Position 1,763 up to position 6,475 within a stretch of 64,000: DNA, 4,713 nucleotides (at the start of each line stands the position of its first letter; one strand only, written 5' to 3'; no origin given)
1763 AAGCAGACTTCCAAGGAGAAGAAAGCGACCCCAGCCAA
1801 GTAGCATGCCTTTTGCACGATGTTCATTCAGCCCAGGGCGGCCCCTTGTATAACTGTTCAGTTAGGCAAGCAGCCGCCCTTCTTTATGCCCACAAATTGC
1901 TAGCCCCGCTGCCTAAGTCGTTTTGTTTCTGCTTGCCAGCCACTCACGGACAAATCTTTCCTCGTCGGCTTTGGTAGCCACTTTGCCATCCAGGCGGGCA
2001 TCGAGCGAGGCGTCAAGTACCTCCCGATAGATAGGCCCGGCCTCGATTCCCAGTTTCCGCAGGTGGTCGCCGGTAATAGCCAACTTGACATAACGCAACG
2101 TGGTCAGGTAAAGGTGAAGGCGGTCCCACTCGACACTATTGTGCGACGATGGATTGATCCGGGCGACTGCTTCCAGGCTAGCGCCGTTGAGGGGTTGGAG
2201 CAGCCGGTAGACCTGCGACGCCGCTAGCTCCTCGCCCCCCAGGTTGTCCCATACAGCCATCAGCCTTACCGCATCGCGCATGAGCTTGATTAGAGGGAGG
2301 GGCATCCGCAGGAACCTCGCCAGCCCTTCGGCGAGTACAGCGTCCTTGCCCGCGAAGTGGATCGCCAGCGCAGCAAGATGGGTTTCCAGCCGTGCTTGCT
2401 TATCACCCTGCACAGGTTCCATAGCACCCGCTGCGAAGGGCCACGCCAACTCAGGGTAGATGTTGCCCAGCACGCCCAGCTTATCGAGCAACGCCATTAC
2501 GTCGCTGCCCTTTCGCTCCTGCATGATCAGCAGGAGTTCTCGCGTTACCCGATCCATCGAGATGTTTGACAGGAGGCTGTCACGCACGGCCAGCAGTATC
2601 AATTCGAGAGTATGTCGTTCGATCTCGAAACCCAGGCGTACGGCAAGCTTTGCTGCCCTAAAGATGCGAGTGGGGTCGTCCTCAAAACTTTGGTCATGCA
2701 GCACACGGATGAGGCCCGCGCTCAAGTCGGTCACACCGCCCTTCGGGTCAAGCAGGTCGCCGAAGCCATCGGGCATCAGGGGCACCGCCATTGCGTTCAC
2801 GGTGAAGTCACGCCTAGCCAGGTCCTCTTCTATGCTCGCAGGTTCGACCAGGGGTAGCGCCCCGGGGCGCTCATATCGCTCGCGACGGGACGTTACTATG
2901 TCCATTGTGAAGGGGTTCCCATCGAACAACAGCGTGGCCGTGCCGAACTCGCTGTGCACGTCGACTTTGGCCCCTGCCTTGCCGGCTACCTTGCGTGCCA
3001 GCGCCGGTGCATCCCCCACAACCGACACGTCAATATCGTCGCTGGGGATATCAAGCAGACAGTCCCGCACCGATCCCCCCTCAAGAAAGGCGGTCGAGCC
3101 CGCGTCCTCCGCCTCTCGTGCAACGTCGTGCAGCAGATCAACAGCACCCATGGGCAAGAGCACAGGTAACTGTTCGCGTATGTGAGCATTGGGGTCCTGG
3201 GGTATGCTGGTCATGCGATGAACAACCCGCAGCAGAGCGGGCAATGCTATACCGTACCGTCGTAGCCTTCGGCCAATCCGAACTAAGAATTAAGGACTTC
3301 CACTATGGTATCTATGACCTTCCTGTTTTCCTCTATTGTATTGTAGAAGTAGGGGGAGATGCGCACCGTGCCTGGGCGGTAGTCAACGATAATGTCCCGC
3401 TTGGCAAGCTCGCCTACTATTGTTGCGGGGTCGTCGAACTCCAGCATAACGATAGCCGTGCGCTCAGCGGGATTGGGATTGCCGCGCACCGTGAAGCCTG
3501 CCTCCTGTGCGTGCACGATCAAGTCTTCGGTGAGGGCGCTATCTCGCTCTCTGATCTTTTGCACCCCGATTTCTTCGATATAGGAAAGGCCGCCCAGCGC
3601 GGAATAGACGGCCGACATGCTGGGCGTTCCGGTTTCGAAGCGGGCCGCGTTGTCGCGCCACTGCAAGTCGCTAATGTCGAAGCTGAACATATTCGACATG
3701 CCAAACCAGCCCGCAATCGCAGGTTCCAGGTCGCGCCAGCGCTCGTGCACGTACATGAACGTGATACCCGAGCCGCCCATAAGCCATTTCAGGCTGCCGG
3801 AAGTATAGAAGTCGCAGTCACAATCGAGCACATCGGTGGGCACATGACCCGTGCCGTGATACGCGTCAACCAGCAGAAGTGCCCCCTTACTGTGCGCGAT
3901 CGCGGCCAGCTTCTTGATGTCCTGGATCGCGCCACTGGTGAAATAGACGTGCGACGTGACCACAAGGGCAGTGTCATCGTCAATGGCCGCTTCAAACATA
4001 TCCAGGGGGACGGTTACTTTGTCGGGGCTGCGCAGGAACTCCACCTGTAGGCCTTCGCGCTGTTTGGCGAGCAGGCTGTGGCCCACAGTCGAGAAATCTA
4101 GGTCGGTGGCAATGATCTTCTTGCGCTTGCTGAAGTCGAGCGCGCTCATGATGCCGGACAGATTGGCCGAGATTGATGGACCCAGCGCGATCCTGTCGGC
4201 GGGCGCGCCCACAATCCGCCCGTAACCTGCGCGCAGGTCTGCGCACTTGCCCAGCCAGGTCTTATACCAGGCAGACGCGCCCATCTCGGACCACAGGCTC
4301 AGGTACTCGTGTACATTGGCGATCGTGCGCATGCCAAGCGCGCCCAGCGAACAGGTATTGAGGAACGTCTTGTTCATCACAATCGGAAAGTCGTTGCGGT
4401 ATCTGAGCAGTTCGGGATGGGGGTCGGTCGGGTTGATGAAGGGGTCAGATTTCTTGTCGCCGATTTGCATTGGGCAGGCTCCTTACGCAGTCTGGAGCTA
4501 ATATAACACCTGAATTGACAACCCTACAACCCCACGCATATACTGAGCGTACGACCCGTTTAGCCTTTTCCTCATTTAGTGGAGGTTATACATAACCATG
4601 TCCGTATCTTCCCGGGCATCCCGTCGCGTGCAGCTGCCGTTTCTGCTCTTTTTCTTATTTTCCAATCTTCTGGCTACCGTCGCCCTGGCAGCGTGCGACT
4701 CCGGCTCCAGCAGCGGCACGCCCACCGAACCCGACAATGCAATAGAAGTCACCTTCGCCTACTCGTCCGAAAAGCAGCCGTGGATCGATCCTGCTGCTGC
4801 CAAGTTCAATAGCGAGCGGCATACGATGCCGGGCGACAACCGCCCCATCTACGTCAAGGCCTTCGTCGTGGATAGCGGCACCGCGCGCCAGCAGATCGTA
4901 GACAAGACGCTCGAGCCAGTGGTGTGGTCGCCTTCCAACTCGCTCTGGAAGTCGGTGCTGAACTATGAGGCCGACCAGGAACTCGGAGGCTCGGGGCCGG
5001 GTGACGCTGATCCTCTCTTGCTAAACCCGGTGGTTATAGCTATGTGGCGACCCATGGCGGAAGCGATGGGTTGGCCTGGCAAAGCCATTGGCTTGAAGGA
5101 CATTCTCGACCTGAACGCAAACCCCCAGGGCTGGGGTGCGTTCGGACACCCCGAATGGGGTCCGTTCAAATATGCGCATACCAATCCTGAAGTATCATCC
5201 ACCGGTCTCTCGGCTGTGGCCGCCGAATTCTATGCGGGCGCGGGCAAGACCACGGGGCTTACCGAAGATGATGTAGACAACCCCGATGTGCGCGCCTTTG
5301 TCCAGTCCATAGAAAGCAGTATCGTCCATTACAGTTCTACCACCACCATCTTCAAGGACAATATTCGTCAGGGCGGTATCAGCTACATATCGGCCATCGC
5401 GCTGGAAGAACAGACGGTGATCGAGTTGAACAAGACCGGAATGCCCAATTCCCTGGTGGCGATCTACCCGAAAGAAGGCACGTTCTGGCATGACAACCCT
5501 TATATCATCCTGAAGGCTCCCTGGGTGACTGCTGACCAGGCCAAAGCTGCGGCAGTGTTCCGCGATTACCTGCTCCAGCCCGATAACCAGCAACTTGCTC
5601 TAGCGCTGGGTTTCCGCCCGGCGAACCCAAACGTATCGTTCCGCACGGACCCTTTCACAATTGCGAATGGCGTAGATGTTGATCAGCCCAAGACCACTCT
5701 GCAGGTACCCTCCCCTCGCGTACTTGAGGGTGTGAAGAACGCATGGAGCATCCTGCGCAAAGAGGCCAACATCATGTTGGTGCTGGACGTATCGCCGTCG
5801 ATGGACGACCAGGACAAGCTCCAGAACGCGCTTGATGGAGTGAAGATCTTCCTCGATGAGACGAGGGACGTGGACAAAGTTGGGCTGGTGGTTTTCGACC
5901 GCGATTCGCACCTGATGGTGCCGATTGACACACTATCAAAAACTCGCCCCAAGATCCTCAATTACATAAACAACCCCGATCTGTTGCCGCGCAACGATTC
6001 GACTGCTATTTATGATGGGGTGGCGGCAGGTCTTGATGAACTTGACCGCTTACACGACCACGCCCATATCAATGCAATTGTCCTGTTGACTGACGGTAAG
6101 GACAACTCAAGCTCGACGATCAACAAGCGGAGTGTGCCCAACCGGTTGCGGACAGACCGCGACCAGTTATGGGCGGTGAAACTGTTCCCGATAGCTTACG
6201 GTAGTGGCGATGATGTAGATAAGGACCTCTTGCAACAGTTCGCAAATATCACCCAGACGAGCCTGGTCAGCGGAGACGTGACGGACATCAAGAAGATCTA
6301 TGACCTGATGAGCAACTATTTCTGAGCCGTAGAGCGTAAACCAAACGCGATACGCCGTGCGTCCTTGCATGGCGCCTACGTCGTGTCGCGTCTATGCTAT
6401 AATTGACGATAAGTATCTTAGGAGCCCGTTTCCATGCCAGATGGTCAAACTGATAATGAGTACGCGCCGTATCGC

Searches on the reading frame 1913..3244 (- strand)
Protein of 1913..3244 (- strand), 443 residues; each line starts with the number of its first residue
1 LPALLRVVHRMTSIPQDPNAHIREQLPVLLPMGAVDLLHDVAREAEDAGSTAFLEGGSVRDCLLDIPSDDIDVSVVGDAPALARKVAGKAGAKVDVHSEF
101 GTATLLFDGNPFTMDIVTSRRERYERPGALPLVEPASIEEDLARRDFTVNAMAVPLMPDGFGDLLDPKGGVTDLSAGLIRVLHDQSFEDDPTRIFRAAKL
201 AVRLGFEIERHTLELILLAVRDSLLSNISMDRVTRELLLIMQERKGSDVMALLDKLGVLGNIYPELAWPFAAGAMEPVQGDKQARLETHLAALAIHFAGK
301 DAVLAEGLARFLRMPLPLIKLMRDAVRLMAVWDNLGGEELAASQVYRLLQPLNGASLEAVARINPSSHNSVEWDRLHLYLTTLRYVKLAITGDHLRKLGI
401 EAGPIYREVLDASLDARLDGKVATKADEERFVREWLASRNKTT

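Call 63: search_protein_families(library=pfam, proteins=[window:1913-3244:-], max_evalue=0.00001)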
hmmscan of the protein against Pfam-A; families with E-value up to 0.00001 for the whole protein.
window:1913-3244:- (443 aa): 2 families
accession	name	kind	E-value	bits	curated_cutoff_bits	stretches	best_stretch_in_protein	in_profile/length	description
PF01743.26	PolyA_pol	-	1.1e-21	77.9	23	1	53-180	2-126/126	Poly A polymerase head domain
PF12627.12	PolyA_pol_RNAbd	-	1.2e-08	35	22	1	205-266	1-60/64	Probable RNA and SrmB- binding site of polymerase A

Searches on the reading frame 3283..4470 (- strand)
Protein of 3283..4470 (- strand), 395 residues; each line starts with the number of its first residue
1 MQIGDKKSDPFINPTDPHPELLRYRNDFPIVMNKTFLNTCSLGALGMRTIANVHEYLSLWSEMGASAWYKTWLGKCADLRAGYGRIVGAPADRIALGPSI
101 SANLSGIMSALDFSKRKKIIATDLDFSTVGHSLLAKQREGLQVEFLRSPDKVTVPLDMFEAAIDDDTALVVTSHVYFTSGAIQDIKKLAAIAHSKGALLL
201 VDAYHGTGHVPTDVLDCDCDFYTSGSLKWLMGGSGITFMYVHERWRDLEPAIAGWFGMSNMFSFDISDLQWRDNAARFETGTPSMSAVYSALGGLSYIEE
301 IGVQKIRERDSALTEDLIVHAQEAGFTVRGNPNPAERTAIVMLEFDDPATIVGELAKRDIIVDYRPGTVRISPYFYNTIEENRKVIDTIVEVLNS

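Call 63: search_protein_families(library=pfam, proteins=[window:3283-4470:-], max_evalue=0.00001)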
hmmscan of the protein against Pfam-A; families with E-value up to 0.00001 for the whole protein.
window:3283-4470:- (395 aa): 3 families
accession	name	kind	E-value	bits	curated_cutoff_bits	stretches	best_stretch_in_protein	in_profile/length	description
PF00266.25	Aminotran_5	-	2.9e-36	125.7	21.5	1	110-363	84-336/371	Aminotransferase class-V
PF01041.23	DegT_DnrJ_EryC1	-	1.2e-06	28.5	19.8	1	105-208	53-151/360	DegT/DnrJ/EryC1/StrS aminotransferase family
PF22580.2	KYNU_C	-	1.7e-06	28.3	27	1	306-387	1-88/90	Kynureninase C-terminal domain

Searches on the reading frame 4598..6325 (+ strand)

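Call 63: search_protein_families(library=pfam, proteins=[window:4598-6325:+], max_evalue=0.00001)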
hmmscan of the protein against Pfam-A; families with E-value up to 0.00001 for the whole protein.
window:4598-6325:+ (575 aa): 4 families
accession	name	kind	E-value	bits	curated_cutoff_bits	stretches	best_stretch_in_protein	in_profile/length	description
PF13531.11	SBP_bac_11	-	3.7e-13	50.2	25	1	52-340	2-227/227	Bacterial extracellular solute-binding protein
PF13416.11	SBP_bac_8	-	5.3e-12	46.6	27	1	167-347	101-266/279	Bacterial extracellular solute-binding protein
PF13519.12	VWA_2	-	1.7e-11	45.2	27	1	392-500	1-106/107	von Willebrand factor type A domain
PF00092.34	VWA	-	7.2e-11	43.1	23.8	1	391-568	1-172/174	von Willebrand factor type A domain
